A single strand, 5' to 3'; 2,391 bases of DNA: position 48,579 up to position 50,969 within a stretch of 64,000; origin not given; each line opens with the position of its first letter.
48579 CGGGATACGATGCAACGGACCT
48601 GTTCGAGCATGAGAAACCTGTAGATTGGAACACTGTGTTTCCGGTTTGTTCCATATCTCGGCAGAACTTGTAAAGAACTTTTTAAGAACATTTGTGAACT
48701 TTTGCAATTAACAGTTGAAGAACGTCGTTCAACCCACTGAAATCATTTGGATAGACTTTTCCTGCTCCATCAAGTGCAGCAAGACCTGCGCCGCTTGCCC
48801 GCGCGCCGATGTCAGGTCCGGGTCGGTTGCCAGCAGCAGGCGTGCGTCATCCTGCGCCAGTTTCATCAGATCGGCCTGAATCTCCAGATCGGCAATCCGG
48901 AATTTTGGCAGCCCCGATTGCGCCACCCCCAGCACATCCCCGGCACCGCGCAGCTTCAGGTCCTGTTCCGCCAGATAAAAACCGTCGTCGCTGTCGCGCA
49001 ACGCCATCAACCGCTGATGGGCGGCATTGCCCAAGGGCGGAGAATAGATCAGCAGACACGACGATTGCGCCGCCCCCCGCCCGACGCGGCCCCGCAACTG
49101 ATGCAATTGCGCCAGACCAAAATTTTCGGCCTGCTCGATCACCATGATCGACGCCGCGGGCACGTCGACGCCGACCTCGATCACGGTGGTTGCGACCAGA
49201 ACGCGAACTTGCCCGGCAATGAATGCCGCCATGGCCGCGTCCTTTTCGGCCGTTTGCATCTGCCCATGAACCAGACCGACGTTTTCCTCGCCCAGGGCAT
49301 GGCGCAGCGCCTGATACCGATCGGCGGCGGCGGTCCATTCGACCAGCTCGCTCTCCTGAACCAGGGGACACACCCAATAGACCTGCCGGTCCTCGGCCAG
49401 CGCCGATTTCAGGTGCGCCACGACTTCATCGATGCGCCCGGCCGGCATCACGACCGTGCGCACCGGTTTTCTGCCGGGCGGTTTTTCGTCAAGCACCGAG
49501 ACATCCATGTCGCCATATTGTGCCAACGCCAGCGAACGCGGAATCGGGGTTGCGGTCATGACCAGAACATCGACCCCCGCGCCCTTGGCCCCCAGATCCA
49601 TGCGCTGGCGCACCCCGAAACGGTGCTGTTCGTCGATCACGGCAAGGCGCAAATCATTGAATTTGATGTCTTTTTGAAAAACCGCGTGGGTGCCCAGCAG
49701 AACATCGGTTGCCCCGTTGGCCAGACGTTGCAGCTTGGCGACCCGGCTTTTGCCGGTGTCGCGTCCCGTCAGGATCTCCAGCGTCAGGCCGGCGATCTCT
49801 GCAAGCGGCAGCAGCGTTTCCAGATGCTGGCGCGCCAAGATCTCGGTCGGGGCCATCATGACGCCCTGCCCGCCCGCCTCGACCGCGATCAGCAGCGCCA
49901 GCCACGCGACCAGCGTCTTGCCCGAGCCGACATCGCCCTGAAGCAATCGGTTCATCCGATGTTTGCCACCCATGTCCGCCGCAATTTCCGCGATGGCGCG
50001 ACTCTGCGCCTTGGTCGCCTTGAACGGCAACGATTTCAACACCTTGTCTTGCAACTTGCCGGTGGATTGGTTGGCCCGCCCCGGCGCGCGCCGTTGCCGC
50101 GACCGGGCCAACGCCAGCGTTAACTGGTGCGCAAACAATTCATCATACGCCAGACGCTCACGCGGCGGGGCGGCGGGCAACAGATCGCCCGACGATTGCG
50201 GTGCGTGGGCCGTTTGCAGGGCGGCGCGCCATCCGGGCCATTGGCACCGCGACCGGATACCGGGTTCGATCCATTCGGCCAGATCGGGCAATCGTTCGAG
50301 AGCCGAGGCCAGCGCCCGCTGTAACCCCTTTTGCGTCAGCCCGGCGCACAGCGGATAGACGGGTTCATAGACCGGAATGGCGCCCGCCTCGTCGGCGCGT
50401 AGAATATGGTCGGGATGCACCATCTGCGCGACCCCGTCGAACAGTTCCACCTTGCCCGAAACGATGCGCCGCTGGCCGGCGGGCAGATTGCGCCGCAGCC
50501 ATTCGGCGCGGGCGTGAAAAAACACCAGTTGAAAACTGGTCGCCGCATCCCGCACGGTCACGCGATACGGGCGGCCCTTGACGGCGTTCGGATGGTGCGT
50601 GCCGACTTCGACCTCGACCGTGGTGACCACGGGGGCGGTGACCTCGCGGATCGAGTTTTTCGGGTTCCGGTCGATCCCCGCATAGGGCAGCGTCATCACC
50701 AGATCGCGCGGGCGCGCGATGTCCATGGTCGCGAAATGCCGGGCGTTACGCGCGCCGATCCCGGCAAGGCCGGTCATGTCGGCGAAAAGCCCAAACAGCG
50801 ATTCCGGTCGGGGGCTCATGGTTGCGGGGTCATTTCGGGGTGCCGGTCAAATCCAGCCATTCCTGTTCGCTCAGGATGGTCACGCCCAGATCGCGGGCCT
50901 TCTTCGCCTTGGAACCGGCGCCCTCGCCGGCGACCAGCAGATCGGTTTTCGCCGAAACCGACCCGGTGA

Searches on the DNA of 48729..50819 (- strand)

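Call 47: search_rna_families(sources=[L004, L007, L012, L015, L026, L037, L041, L046, L054, L061, L067, L075, L081, L083], threshold=gathering)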
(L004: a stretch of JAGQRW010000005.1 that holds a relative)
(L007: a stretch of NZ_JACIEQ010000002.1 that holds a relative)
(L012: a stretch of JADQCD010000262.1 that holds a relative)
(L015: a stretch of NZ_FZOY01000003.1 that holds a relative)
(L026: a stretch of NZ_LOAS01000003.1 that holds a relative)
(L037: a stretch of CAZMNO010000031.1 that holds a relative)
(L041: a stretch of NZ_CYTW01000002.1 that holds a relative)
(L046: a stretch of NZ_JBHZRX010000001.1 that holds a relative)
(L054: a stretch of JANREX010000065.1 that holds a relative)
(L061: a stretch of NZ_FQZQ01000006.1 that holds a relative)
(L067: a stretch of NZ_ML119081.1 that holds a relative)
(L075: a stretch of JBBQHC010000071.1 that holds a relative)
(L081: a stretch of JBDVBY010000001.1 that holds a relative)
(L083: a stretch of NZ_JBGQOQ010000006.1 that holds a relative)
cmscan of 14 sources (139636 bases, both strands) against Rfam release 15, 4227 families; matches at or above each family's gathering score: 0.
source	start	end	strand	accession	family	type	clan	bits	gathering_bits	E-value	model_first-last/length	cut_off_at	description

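Call 48: search_rna_families(source=L007, start=6050, end=6600, threshold=evalue, max_evalue=10)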
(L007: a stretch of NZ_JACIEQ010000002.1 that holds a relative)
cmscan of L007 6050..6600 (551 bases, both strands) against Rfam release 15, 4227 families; matches with E-value up to 10: 4.
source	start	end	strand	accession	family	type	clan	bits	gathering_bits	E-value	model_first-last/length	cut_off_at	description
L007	6436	6494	-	RF03584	mir-2290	Gene; miRNA;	-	16.5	50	6.7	1-80/80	no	mir-2290 microRNA precursor family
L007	6440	6501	+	RF00079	OmrA-B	Gene; sRNA;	-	15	40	4.2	1-87/87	no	OmrA-B family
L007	6463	6501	-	RF01670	P17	Gene; sRNA;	-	9.2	45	7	246-282/282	no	Pseudomonas sRNA P17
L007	6460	6501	+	RF01390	isrG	Gene; sRNA;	-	8.6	100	5.7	1-279/279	no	isrG Hfq binding RNA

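Call 70: build_rna_model(alignment_id=A4)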
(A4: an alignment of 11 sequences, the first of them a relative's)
Model R1 built from alignment A4 (11 sequences, 214 columns); structure: RNAalifold consensus.
model positions 181; base pairs 29; branch points 2; effective number of sequences 2.52; information 0.59 bits per position. Calibrated on 0.2 Mb of random sequence (short: E-values are rough).
structure used (alignment columns):
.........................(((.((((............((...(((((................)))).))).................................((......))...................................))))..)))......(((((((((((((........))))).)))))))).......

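Call 71: search_with_rna_model(model_id=R1, sources=[window, L004, L005, L006, L007, L008, L009, L010, L011, L012, L013, L014, L015, L016, L017, L019, L020, L021, L022, L023, L024, L025, L026, L027, L028, L029, L030, L031, L032, L033, L034, L036, L037, L038, L039, L040, L041, L042, L043, L044, L045, L046, L047, L048, L049, L050, L051, L052, L053, L054, L055, L056, L057, L058, L059, L060, L061, L062, L063, L064, L065, L066, L067, L069, L071, L072, L073, L074, L075, L076, L077, L078, L079, L080, L081, L082, L083], max_evalue=0.01, make_alignment=true)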
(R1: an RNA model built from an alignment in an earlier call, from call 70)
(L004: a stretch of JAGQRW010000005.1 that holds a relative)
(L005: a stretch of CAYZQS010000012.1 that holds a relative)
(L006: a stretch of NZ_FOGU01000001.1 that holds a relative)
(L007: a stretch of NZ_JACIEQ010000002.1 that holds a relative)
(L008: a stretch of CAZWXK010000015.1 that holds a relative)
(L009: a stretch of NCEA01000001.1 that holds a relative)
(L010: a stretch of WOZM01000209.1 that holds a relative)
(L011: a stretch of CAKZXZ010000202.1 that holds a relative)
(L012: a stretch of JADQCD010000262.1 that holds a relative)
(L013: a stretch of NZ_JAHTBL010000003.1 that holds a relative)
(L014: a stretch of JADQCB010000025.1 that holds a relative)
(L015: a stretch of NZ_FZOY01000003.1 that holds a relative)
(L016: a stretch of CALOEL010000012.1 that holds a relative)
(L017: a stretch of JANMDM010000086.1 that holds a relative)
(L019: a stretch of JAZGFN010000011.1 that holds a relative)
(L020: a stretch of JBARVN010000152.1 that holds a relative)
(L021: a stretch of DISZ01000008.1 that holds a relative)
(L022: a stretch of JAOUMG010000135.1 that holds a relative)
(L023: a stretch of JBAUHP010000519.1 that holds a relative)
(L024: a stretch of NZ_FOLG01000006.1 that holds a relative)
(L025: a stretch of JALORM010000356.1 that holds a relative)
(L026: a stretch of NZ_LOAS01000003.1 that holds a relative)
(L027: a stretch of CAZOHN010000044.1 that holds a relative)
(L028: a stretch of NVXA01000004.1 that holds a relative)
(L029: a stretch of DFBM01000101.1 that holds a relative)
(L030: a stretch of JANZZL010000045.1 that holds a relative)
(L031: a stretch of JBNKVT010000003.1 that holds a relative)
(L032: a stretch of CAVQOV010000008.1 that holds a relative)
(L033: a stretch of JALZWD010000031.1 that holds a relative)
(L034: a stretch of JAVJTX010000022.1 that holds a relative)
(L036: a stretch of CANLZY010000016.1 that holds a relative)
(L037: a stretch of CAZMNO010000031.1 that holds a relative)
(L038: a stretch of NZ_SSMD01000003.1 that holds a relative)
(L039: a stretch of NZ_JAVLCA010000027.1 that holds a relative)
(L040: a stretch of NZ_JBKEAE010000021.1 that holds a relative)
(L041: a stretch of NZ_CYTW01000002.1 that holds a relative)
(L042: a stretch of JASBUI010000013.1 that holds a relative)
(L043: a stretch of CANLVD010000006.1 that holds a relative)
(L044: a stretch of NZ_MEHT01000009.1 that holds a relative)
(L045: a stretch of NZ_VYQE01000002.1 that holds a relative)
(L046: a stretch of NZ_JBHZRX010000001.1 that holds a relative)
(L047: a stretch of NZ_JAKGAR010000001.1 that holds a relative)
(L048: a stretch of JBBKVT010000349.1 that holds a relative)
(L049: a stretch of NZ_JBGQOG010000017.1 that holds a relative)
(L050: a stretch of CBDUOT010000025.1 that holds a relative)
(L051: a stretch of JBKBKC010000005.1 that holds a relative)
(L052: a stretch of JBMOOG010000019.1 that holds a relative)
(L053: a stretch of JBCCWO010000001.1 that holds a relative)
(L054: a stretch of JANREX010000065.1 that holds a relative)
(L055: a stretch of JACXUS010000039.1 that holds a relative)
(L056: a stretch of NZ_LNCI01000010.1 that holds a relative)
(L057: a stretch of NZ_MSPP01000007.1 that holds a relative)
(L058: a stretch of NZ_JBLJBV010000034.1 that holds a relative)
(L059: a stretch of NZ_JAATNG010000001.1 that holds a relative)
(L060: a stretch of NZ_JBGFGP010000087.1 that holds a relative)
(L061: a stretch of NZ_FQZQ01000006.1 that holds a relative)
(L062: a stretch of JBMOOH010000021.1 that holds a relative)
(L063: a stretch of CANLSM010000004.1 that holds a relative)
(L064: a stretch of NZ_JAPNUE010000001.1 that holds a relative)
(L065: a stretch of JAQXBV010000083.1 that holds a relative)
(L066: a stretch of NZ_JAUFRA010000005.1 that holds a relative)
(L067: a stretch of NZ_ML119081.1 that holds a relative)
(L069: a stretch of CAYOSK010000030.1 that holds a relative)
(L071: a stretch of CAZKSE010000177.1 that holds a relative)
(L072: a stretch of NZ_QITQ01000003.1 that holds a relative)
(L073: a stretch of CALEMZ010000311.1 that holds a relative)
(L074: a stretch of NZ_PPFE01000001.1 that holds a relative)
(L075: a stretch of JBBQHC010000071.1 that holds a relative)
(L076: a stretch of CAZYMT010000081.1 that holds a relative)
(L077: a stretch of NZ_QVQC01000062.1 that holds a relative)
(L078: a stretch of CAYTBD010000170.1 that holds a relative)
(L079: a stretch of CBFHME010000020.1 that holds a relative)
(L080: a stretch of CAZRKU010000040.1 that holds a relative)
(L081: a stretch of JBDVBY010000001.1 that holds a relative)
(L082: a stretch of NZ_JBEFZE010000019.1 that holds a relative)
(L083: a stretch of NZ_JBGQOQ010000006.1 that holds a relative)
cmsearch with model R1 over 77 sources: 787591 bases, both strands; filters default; matches with E-value up to 0.01: 69.
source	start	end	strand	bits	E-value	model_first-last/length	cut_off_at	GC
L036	6322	6506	+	170.9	1.2e-42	1-181/181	no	0.63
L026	6323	6502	+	156.3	8.1e-39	1-181/181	no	0.65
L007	6320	6500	+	154.2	3e-38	1-181/181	no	0.65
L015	6404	6587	+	152.2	9.8e-38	1-181/181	no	0.67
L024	6340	6522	+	139.3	2.3e-34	1-181/181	no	0.68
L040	6305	6479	+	137.5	6.8e-34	1-181/181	no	0.63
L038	6357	6537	+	133.1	9.8e-33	1-181/181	no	0.6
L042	6325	6506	+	131.7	2.3e-32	1-181/181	no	0.6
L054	6346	6535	+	129.6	8.5e-32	1-181/181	no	0.59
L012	6322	6494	+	128.3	1.9e-31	1-181/181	no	0.65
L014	6317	6486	+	123.1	4.1e-30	1-181/181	no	0.68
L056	8299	8473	+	116.6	2.2e-28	1-181/181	no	0.67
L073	4533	4689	+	87.4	1e-20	1-181/181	no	0.64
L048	6299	6478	+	84.2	6.9e-20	1-181/181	no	0.63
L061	6319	6514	+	83.7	9.5e-20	1-181/181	no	0.57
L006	6323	6502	+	81.5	3.5e-19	1-181/181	no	0.68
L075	6313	6510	+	81.4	3.7e-19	1-181/181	no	0.61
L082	5921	6074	+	80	8.8e-19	1-181/181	no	0.66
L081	6354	6517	+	79.5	1.2e-18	1-181/181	no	0.55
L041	6317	6516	+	77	5.4e-18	1-181/181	no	0.54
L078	3117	3280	+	75.3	1.5e-17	1-181/181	no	0.68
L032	6300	6483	+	72.5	8e-17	1-181/181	no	0.65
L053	6308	6483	+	71.2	1.8e-16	1-181/181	no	0.65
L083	6287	6433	+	69.8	4.1e-16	1-181/181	no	0.59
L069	6317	6501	+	69.7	4.3e-16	1-181/181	no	0.56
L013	6340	6528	+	69.5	5e-16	1-181/181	no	0.59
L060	5445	5630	+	67.4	1.8e-15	1-181/181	no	0.62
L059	6302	6480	+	66.3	3.5e-15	1-181/181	no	0.64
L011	6067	6251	+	65.6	5.1e-15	1-181/181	no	0.55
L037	6326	6516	+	62.7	3e-14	1-181/181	no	0.57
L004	6337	6523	+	60.5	1.2e-13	1-181/181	no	0.55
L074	6764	6942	+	59.2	2.6e-13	1-181/181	no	0.64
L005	6324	6509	+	58.2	4.6e-13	1-181/181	no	0.52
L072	6356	6537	+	55.7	2.1e-12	1-181/181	no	0.62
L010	6310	6444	+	55.4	2.5e-12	1-181/181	no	0.65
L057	6294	6503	+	55.3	2.6e-12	1-181/181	no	0.57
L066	6324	6513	+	53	1e-11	1-181/181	no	0.59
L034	6381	6571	+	52.7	1.3e-11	1-181/181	no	0.64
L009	6308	6444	+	52.4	1.5e-11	1-181/181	no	0.69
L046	6298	6485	+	51.1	3.3e-11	1-181/181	no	0.57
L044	6253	6359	+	48.7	1.4e-10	1-181/181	no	0.62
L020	6305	6464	+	46.1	6.8e-10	1-181/181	no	0.61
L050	6331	6469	+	46.1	6.9e-10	1-181/181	no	0.62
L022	3265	3408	+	46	7.1e-10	1-181/181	no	0.58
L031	6443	6619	+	46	7.4e-10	1-181/181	no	0.61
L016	6299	6442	+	45.7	8.8e-10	1-181/181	no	0.67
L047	6329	6507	+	44.2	2.2e-09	1-181/181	no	0.58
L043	6295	6496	+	43.4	3.5e-09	1-181/181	no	0.61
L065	6305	6495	+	41.7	1e-08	1-181/181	no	0.59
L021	6343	6440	+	38.7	6.2e-08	1-181/181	no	0.7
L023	6314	6468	+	37.4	1.3e-07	1-181/181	no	0.63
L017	6314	6467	+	37.4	1.3e-07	1-181/181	no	0.64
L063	6370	6512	+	37.2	1.5e-07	1-181/181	no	0.54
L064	6254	6418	+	34.9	6e-07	1-181/181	no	0.7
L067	6338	6498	+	34.7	6.7e-07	18-180/181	no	0.71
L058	6301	6434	+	34.1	9.7e-07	1-181/181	no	0.66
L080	4757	4887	+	32.3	2.9e-06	1-181/181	no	0.6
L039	6310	6516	+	31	6.3e-06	1-181/181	no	0.67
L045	6302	6504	+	30.6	8.2e-06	1-181/181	no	0.7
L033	3055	3263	+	30.5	8.6e-06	1-181/181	no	0.52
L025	2500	2663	+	27.9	4.1e-05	1-181/181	no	0.71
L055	5766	5887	+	27.9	4.1e-05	1-181/181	no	0.66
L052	6374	6446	+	27.9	4.2e-05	15-181/181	no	0.73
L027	4822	4972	+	26.7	8.6e-05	1-181/181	no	0.68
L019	6312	6426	+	25.8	0.00014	1-181/181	no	0.46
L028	6300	6443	+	22.5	0.0011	1-181/181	no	0.47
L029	6397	6452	+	21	0.0026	1-181/181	no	0.52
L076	6229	6380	+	19.7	0.0058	1-181/181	no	0.5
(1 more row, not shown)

Alignment A5: 69 matches aligned to the model, 460 columns, each read 5' to 3' on its own strand. Consensus structure (alignment columns), stored with it:
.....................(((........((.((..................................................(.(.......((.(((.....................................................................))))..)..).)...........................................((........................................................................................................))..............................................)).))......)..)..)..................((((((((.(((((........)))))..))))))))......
